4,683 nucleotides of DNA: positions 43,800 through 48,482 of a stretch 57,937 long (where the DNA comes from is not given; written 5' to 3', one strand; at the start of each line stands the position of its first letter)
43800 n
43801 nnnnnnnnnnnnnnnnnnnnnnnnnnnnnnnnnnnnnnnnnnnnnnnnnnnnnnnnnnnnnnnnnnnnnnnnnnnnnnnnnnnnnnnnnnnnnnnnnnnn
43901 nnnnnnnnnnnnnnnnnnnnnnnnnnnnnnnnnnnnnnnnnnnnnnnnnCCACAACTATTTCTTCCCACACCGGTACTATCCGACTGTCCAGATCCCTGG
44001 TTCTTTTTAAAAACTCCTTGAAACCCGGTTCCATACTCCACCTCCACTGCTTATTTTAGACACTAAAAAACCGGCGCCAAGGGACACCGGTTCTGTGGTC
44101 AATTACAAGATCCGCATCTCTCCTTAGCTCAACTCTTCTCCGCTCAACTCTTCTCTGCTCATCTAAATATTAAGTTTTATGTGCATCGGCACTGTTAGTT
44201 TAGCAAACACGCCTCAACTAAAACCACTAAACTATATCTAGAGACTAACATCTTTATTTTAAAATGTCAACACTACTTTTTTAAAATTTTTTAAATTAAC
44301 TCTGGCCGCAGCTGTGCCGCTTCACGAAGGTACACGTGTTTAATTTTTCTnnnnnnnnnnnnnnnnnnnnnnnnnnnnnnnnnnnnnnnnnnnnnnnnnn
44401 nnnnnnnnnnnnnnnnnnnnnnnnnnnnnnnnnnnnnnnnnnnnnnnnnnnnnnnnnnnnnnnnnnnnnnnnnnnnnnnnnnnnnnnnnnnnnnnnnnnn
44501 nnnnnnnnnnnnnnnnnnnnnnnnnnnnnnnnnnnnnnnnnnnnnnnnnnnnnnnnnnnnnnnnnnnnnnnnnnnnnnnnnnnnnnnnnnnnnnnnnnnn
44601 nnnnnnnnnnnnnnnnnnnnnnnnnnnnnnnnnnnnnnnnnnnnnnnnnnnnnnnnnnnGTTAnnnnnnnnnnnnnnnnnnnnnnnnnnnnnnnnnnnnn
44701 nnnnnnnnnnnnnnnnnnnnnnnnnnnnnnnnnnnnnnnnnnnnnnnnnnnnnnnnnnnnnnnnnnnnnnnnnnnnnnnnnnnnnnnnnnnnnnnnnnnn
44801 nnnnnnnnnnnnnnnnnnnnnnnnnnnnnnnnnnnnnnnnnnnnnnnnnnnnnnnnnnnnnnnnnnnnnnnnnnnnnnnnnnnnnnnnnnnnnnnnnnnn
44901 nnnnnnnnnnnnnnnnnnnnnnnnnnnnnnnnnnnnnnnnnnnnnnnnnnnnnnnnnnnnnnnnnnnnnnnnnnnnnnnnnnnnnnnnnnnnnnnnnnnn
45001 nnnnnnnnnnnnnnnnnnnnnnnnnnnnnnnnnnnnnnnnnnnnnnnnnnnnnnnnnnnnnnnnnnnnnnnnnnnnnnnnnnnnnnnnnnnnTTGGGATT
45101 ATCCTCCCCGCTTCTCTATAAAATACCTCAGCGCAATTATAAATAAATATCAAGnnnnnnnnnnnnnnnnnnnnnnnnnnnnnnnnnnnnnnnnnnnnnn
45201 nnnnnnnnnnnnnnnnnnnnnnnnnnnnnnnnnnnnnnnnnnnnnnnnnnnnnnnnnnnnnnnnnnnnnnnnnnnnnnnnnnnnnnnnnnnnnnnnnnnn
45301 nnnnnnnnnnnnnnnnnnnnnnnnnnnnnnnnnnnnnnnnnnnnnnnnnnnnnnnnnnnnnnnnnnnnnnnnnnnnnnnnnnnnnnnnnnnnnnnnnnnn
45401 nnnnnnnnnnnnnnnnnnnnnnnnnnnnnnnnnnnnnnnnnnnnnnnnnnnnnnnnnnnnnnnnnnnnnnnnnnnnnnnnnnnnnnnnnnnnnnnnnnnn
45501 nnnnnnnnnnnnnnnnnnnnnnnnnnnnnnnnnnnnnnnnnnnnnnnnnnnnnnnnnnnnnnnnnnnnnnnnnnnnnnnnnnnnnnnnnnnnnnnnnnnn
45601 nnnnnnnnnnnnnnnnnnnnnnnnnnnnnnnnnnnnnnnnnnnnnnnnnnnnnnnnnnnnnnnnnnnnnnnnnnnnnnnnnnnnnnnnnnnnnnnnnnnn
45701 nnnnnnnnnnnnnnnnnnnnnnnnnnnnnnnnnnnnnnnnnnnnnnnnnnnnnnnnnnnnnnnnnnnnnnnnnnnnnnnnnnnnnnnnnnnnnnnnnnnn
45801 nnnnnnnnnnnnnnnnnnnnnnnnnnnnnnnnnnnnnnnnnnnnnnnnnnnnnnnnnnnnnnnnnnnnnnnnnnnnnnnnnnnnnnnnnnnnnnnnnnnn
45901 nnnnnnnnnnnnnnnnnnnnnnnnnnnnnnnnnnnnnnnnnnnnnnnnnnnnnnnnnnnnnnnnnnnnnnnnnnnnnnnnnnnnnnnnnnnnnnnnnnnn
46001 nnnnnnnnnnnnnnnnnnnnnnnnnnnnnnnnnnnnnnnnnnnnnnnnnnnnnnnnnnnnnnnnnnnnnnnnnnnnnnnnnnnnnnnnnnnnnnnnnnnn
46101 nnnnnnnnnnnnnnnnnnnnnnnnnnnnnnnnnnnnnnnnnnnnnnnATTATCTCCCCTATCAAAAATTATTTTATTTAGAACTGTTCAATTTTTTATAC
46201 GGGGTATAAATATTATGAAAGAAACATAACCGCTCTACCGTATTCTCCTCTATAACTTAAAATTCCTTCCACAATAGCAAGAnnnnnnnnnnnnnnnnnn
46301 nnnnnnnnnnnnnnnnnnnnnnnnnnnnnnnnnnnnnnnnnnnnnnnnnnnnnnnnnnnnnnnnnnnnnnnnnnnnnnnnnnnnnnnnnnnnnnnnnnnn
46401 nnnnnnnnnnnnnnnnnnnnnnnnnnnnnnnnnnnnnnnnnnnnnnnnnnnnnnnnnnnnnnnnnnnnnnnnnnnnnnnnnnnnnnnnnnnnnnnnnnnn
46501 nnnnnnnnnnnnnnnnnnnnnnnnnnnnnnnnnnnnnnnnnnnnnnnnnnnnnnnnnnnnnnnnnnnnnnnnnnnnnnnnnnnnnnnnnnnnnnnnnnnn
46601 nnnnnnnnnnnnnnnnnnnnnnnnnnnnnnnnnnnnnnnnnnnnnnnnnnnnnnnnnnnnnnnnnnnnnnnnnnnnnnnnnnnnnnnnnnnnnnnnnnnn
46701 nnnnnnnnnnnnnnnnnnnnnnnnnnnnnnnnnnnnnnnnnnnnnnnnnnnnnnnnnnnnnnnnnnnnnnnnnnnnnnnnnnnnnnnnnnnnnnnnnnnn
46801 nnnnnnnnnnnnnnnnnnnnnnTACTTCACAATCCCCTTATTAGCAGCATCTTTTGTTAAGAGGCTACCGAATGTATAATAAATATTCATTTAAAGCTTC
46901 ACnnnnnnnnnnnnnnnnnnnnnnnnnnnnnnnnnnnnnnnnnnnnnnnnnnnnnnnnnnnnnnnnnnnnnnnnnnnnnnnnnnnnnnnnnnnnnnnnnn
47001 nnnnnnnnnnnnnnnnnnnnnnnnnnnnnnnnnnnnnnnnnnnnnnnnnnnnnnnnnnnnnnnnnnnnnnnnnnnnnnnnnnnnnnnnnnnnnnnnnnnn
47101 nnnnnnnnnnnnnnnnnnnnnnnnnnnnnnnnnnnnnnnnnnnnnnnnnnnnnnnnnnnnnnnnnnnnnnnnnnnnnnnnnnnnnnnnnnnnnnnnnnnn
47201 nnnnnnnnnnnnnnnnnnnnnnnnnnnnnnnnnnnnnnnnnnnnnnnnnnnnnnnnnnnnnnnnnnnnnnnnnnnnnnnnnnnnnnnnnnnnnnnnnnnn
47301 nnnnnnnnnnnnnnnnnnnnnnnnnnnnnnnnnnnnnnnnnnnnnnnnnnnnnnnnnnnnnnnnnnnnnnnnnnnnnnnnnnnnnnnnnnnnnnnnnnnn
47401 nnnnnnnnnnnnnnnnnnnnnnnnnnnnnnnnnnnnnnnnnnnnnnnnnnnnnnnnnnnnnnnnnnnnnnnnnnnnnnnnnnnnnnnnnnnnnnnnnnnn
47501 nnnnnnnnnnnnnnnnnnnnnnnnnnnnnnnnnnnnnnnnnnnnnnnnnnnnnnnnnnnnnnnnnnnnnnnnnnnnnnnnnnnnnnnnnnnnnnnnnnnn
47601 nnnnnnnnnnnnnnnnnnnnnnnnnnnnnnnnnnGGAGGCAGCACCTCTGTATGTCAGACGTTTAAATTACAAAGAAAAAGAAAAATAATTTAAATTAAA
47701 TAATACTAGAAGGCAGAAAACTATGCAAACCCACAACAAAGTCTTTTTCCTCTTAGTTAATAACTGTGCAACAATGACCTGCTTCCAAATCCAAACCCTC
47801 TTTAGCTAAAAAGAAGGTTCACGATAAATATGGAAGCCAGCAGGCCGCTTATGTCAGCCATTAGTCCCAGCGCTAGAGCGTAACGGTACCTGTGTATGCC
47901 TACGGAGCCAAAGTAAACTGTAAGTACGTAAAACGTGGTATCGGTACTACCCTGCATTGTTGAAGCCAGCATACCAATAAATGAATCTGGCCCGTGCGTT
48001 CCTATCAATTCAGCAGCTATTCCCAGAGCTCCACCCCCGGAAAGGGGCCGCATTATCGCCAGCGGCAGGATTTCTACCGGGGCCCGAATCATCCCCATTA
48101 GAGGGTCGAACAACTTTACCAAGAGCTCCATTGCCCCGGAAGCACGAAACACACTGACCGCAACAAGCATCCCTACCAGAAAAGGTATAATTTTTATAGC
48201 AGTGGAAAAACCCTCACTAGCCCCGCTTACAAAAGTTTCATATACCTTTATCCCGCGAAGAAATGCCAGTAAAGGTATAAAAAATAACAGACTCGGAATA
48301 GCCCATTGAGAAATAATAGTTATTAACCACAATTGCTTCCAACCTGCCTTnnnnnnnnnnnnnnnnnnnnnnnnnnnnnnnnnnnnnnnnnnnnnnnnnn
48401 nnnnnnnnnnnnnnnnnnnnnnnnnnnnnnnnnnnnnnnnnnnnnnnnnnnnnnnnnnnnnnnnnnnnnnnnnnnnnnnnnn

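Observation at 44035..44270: The aroH-trpE leader is a TRAP-style attenuator: 10 NAG triplets in perfect 5-nt register, a 5' stem-loop and an intrinsic terminator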

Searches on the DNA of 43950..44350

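Call 51: search_rna_families(source=window, start=43950, end=44350, threshold=evalue, max_evalue=10)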
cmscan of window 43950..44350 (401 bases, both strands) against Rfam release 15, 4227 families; matches with E-value up to 10: 4.
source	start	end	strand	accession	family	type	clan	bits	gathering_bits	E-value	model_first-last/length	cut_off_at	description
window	44064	44269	+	RF02422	Bp1_738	Gene; sRNA;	-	16.4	45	0.37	1-208/208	no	Burkholderia sRNA Bp1_Cand738_SIPHT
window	44174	44284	-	RF04179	BTnc049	Gene; sRNA;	-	14.2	81.9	9.2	1-111/111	no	Bacteroides sRNA BTnc049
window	44165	44259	+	RF01619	ceN115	Gene; sRNA;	-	11.3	44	10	19-118/159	no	C. elegans sRNA ceN115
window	44117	44169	-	RF01139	sR2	Gene; snRNA; snoRNA; CD-box;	-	10.2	42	9.3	1-57/57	no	Small nucleolar RNA sR2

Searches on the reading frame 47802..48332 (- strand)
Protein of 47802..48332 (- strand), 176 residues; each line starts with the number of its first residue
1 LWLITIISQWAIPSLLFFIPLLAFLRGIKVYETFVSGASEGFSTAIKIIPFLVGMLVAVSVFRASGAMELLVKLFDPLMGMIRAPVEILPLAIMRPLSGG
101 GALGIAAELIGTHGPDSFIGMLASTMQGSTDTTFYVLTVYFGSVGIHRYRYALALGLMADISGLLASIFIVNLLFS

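Call 4: search_protein_families(library=pfam, proteins=[window:47802-48332:-])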
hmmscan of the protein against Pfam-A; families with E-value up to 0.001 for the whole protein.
window:47802-48332:- (176 aa): 1 family
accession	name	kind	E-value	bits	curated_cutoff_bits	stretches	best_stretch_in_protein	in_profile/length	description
PF07670.19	Gate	-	1.6e-13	51.4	29.6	1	45-146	1-103/104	Nucleoside recognition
